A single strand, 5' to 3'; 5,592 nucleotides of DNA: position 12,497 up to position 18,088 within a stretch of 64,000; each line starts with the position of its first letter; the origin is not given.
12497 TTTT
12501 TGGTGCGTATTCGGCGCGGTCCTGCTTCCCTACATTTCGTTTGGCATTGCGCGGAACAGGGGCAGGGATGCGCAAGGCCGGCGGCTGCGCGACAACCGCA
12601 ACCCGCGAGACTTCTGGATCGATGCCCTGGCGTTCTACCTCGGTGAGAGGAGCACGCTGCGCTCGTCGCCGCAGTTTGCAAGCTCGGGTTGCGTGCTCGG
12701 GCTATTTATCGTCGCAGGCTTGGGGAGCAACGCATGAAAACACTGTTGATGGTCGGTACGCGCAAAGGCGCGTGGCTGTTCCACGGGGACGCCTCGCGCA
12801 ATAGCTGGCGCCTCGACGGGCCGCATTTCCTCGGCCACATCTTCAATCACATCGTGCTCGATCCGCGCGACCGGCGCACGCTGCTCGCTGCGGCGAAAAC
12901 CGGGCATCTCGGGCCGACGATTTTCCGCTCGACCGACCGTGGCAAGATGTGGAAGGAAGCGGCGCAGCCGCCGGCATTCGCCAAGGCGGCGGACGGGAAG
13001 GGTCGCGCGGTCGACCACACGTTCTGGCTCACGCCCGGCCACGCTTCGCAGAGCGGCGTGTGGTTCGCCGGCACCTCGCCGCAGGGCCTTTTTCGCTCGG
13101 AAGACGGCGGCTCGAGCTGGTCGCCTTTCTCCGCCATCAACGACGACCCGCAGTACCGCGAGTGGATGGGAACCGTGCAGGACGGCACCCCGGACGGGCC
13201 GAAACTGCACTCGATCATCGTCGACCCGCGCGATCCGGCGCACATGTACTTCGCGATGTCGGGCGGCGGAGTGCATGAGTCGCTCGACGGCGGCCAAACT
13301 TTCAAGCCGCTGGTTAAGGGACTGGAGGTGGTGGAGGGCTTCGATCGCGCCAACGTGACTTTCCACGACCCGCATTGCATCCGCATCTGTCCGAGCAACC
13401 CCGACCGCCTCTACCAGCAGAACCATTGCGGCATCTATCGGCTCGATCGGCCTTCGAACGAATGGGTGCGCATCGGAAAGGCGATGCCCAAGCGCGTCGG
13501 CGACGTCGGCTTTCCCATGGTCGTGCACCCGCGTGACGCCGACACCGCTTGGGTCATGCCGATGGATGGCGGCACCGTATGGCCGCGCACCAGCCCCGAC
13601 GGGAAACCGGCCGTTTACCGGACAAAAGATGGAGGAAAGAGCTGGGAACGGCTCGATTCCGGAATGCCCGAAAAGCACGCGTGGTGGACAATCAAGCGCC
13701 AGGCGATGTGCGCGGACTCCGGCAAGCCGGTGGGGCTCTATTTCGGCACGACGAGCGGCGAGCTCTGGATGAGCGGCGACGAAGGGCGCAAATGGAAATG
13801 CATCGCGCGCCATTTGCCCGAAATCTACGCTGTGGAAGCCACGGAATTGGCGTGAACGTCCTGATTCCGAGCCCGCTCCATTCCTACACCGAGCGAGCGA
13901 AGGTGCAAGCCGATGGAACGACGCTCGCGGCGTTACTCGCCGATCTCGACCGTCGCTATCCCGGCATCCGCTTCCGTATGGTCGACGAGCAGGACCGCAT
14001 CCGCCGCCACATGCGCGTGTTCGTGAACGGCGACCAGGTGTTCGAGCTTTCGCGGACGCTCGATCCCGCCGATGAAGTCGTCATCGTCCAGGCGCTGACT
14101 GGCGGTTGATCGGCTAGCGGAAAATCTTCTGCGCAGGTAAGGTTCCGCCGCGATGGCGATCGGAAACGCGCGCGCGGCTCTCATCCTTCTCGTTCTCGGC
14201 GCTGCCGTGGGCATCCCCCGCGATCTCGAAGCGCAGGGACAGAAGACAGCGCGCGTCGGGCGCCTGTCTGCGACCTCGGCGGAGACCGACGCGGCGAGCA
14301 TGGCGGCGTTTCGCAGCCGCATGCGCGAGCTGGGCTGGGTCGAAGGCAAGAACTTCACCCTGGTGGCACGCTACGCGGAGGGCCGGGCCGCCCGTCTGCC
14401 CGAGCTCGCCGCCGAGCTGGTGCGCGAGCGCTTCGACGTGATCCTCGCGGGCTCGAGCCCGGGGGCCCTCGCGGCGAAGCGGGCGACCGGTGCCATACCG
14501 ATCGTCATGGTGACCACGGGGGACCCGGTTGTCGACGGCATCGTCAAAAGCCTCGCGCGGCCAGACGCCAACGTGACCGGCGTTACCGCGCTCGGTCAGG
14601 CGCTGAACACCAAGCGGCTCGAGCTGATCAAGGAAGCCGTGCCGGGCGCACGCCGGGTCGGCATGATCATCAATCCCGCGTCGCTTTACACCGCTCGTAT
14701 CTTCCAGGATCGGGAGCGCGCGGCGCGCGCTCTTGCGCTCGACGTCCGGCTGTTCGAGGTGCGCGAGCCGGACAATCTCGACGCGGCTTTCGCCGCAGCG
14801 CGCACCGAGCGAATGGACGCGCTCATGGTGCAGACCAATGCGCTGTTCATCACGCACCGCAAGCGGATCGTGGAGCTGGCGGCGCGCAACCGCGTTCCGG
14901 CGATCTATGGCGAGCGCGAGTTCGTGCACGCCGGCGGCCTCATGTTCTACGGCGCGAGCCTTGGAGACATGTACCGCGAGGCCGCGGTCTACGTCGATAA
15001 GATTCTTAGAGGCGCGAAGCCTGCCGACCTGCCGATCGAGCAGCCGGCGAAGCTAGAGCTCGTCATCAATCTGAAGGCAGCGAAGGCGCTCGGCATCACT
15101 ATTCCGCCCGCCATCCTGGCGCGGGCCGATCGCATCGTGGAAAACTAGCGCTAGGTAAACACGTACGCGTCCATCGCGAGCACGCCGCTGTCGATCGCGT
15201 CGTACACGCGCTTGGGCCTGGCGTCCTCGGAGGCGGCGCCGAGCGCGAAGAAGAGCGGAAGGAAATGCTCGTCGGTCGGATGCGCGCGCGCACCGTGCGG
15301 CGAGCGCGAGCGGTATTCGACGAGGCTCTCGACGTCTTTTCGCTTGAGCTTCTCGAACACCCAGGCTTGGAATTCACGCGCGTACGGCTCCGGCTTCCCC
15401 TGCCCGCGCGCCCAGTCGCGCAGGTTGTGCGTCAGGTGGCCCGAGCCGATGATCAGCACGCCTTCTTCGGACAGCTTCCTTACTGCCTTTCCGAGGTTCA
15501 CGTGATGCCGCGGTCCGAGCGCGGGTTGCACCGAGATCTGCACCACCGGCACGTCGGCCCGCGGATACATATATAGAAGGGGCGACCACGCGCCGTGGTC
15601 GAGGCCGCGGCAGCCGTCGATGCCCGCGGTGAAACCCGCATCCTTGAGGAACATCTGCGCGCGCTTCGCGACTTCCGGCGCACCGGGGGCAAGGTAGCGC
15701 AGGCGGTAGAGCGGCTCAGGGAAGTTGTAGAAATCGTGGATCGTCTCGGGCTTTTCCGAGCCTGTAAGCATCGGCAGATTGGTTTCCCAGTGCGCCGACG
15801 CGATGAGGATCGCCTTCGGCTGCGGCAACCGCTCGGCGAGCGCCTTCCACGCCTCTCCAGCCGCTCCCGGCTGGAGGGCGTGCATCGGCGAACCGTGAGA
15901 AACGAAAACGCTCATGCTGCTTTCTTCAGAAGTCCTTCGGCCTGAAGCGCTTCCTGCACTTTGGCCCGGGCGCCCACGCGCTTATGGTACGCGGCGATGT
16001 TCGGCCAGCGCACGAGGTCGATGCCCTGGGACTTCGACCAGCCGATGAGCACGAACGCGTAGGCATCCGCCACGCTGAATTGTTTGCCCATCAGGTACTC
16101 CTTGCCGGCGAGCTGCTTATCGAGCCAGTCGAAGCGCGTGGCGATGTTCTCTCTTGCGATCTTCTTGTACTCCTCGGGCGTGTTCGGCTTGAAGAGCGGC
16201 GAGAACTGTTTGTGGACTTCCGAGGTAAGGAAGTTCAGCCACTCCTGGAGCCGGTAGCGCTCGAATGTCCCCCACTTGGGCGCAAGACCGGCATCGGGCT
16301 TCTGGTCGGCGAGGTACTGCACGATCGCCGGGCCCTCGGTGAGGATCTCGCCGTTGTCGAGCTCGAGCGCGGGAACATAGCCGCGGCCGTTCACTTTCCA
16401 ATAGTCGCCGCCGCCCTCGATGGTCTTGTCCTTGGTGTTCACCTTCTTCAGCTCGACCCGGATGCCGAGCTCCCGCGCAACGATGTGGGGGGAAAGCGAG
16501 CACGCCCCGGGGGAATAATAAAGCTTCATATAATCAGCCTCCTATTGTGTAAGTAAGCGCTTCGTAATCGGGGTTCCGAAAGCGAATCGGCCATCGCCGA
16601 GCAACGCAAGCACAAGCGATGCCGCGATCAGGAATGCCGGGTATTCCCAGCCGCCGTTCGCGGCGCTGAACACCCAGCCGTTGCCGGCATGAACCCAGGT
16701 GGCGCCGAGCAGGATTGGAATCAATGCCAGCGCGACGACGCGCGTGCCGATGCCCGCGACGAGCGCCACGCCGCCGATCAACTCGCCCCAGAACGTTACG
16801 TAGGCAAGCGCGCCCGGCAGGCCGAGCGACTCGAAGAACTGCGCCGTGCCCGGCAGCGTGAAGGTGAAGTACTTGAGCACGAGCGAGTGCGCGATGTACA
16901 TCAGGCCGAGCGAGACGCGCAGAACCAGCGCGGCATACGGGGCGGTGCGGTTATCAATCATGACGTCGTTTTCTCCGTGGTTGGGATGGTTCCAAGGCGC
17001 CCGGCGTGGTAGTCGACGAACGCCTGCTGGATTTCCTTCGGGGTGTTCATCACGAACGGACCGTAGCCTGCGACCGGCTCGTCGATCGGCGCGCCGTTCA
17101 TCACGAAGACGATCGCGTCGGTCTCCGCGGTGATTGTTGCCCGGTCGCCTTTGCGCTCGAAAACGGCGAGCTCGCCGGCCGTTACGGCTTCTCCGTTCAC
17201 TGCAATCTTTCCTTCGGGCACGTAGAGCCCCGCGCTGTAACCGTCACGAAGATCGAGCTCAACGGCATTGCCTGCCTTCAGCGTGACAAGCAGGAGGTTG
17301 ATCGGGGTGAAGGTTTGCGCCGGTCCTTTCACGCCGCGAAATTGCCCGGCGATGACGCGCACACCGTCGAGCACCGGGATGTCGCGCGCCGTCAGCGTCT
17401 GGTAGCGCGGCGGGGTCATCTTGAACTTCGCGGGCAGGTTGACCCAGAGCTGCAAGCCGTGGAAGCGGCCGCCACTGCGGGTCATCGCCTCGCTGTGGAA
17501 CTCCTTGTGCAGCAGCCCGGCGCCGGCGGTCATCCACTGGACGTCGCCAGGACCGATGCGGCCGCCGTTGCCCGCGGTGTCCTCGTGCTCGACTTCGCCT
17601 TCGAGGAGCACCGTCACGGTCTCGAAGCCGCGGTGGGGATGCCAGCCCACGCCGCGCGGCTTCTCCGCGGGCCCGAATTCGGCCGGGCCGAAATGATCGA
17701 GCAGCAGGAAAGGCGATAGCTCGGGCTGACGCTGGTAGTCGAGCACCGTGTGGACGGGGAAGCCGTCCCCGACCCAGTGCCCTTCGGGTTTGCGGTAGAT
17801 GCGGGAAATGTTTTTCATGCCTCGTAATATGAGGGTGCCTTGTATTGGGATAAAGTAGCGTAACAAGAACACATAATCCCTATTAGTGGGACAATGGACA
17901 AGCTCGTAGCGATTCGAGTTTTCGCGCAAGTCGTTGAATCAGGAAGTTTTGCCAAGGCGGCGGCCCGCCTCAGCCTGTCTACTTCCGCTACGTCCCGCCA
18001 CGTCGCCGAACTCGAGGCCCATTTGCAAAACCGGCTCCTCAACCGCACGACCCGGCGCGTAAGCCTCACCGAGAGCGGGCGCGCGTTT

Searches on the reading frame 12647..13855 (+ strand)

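Call 39: search_protein_families(library=pfam, proteins=[window:12647-13855:+], max_evalue=0.00001)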
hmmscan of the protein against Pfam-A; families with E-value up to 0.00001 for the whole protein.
window:12647-13855:+ (402 aa): 1 family
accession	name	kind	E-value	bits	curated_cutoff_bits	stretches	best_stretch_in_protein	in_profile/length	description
PF15902.12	Sortilin-Vps10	-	1.6e-10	40.8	33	0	323-385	3-59/446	Sortilin, neurotensin receptor 3,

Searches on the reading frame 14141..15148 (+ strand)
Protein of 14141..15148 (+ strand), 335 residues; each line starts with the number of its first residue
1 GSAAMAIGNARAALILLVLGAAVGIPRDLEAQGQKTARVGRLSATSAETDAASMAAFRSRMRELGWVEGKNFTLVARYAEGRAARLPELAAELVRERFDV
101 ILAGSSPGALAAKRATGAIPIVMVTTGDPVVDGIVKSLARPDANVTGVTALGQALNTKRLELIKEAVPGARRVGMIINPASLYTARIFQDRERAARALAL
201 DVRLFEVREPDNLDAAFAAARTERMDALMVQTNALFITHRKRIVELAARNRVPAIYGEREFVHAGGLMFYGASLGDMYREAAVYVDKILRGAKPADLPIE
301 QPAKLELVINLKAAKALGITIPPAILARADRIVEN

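Call 39: search_protein_families(library=pfam, proteins=[window:14141-15148:+], max_evalue=0.00001)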
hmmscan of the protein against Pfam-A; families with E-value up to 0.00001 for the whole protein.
window:14141-15148:+ (335 aa): 1 family
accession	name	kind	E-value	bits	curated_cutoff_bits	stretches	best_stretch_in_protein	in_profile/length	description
PF04392.18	ABC_sub_bind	-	2.4e-45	155.5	25.9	1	57-332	20-292/293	ABC transporter substrate binding protein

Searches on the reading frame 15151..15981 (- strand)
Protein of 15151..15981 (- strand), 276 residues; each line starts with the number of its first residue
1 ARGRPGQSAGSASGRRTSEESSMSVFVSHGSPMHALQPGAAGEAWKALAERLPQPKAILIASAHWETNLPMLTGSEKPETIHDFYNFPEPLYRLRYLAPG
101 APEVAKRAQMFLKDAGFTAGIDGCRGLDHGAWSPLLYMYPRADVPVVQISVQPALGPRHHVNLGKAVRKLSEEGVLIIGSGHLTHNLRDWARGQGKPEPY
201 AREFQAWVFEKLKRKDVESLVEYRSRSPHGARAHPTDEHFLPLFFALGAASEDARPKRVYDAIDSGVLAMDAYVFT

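Call 39: search_protein_families(library=pfam, proteins=[window:15151-15981:-], max_evalue=0.00001)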
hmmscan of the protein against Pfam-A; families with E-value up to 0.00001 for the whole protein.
window:15151-15981:- (276 aa): 1 family
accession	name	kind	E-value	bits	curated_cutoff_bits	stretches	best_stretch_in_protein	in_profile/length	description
PF02900.23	LigB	-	9.5e-39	133.5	26.3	1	27-255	5-248/269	Catalytic LigB subunit of aromatic ring-opening dioxygenase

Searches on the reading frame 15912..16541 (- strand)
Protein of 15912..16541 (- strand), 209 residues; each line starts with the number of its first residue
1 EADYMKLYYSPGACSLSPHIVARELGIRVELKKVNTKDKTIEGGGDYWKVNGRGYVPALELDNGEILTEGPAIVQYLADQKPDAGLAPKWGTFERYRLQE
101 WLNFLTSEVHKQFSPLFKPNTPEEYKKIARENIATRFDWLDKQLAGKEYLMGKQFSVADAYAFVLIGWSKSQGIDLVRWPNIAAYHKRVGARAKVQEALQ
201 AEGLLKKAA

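Call 39: search_protein_families(library=pfam, proteins=[window:15912-16541:-], max_evalue=0.00001)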
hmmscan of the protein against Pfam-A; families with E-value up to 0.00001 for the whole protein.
window:15912-16541:- (209 aa): 6 families
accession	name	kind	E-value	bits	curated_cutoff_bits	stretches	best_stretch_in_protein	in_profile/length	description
PF00043.30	GST_C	-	6.1e-12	46.1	20.7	1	108-192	5-92/93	Glutathione S-transferase, C-terminal domain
PF14497.11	GST_C_3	-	1.7e-09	38.2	21.6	1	109-200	3-102/104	Glutathione S-transferase, C-terminal domain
PF13409.12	GST_N_2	-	1.8e-09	38.5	25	1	14-80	4-70/70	Glutathione S-transferase, N-terminal domain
PF13417.12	GST_N_3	-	3.3e-09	37.4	22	1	19-82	14-72/75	Glutathione S-transferase, N-terminal domain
PF13410.11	GST_C_2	-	1.5e-08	35.1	24.9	1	129-188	7-69/69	Glutathione S-transferase, C-terminal domain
PF02798.26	GST_N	-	2.8e-07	31.2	20.9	1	5-78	3-75/76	Glutathione S-transferase, N-terminal domain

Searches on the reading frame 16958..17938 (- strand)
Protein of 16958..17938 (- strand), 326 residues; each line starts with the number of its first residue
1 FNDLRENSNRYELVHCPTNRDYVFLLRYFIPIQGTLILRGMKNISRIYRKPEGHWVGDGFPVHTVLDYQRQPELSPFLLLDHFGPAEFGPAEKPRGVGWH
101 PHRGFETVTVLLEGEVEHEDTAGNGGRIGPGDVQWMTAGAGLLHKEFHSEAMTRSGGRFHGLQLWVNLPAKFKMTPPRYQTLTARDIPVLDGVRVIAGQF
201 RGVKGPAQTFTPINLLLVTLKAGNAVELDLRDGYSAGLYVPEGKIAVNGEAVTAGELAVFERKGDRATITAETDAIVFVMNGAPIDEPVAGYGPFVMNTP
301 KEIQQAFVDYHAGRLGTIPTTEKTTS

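Call 39: search_protein_families(library=pfam, proteins=[window:16958-17938:-], max_evalue=0.00001)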
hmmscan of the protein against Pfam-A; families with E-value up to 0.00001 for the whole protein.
window:16958-17938:- (326 aa): 2 families
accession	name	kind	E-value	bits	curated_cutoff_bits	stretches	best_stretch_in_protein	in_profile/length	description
PF02678.22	Pirin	-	1.7e-33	115.3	26.1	1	69-166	12-108/108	Pirin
PF05726.19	Pirin_C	-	8.7e-27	94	27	1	218-315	4-102/103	Pirin C-terminal cupin domain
